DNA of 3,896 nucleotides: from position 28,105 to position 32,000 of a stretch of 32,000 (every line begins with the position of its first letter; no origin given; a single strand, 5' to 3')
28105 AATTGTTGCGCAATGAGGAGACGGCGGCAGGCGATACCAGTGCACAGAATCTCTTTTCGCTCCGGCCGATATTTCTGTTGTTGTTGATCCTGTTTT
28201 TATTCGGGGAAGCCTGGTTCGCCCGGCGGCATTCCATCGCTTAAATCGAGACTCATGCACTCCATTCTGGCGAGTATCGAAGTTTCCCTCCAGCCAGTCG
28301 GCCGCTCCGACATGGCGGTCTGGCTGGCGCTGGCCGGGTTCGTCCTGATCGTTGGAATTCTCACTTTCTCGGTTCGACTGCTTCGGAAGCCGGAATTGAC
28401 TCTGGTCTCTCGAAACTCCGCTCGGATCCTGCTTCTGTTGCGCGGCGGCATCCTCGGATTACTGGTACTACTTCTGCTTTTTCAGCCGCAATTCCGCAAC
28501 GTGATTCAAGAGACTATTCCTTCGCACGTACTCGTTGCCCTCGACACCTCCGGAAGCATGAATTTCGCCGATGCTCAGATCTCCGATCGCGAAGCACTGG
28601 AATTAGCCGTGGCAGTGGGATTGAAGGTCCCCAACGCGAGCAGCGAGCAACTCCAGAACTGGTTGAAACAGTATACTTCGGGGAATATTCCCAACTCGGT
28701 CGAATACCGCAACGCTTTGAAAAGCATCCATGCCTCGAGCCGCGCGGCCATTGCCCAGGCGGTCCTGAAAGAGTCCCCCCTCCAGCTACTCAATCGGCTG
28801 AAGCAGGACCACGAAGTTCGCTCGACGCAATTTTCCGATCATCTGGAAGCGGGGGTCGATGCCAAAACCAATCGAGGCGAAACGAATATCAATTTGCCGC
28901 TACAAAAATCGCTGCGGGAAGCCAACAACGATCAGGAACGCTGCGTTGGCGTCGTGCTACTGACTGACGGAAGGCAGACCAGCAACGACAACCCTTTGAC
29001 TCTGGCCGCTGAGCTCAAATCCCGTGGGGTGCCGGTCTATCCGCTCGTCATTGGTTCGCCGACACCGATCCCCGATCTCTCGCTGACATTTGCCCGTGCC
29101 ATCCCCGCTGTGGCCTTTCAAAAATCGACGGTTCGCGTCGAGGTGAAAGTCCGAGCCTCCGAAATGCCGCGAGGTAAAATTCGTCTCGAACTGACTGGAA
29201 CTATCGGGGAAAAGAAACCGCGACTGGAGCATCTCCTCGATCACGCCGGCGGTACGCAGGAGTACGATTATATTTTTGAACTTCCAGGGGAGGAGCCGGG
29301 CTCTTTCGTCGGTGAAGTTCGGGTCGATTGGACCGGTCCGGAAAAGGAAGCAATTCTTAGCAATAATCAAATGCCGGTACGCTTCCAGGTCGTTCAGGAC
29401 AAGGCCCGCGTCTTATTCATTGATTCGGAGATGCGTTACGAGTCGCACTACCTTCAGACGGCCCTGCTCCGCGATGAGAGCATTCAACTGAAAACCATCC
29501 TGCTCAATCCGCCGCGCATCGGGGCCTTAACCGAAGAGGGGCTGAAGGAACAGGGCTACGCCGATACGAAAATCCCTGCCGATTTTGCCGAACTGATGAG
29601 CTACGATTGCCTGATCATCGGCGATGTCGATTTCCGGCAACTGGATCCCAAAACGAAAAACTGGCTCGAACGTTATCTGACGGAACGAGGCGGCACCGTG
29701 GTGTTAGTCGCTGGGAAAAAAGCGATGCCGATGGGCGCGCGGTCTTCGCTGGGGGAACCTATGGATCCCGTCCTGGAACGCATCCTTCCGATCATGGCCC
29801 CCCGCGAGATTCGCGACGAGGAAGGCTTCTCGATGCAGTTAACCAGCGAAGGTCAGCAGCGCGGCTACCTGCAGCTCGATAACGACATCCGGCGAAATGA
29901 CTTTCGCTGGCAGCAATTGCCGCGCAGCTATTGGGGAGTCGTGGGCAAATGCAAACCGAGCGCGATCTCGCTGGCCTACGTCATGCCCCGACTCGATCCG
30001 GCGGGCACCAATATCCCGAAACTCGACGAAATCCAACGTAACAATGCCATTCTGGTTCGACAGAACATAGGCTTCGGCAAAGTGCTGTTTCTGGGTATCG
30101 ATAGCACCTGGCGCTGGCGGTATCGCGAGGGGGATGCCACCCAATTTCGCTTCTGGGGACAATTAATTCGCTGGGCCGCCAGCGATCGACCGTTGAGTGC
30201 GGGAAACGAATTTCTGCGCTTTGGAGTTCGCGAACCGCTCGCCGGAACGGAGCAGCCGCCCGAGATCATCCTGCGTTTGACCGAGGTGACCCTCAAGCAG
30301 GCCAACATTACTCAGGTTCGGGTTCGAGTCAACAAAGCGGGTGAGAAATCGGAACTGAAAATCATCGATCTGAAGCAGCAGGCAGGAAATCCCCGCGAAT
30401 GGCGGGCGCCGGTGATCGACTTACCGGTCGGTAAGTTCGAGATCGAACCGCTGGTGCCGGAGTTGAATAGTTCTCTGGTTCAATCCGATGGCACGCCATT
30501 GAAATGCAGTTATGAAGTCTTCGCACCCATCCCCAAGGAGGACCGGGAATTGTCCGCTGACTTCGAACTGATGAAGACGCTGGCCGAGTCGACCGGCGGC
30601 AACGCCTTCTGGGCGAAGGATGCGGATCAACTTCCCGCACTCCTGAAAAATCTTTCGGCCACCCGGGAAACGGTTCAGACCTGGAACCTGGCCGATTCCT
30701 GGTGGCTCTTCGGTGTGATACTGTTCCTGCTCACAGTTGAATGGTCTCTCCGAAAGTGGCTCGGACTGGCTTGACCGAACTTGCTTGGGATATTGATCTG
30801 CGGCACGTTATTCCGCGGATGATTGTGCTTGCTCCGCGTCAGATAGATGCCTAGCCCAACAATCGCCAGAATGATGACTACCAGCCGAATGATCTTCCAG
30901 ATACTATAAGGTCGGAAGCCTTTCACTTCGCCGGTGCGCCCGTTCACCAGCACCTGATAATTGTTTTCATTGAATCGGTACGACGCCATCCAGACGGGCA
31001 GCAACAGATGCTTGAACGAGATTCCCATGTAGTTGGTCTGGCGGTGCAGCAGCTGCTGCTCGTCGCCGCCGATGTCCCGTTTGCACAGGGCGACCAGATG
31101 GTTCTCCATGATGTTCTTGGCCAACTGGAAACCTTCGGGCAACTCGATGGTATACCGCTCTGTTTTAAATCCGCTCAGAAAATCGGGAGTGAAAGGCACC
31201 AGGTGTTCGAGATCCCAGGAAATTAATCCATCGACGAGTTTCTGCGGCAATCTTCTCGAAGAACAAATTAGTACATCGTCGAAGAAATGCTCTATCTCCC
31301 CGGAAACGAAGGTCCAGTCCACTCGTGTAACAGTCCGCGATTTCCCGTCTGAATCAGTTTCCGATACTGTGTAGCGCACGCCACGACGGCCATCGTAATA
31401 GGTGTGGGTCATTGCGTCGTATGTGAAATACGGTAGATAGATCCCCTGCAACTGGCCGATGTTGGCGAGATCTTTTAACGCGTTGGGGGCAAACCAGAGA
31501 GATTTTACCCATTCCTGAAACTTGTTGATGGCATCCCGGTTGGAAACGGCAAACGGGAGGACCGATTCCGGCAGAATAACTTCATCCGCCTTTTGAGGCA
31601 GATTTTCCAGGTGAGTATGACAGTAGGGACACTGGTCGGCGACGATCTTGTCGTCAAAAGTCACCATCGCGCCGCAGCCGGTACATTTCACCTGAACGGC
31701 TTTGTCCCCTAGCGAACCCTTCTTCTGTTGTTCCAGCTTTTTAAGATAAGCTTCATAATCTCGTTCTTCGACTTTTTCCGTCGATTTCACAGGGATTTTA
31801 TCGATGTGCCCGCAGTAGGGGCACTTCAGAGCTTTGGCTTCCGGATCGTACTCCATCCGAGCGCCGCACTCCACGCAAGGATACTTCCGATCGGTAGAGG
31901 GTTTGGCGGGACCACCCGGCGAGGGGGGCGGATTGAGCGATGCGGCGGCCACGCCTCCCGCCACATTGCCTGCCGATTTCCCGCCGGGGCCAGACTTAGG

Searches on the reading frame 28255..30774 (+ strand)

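Call 102: search_protein_families(library=pfam, proteins=[window:28255-30774:+], max_evalue=0.001)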
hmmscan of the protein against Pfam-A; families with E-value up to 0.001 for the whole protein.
window:28255-30774:+ (839 aa): 1 family
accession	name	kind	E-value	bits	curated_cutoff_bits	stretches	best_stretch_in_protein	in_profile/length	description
PF00092.34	VWA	-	8.4e-05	23.3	23.8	1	192-269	57-142/174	von Willebrand factor type A domain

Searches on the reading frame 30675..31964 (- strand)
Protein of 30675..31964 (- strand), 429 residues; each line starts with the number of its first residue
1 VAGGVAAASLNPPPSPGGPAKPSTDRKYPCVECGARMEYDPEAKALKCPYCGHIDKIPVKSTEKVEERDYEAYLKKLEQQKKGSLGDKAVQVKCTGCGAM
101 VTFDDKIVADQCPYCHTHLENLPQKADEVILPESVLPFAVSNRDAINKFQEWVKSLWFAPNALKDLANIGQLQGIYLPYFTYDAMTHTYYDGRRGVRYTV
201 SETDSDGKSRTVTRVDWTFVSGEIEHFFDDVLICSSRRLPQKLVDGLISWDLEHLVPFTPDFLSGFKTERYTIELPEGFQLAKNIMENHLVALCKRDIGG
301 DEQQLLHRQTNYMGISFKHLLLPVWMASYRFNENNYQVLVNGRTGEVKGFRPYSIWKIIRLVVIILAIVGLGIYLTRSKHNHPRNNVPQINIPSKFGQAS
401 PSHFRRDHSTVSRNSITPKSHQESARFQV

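Call 102: search_protein_families(library=pfam, proteins=[window:30675-31964:-], max_evalue=0.001)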
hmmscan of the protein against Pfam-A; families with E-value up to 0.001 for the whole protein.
window:30675-31964:- (429 aa): 2 families
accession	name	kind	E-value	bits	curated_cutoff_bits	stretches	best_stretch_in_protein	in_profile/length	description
PF23458.2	DUF7130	-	1.3e-06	28.7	35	1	63-123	25-84/89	Domain of unknown function (DUF7130)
PF23455.1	DUF7129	-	0.00037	20.6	30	0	24-52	8-34/45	Domain of unknown function (DUF7129)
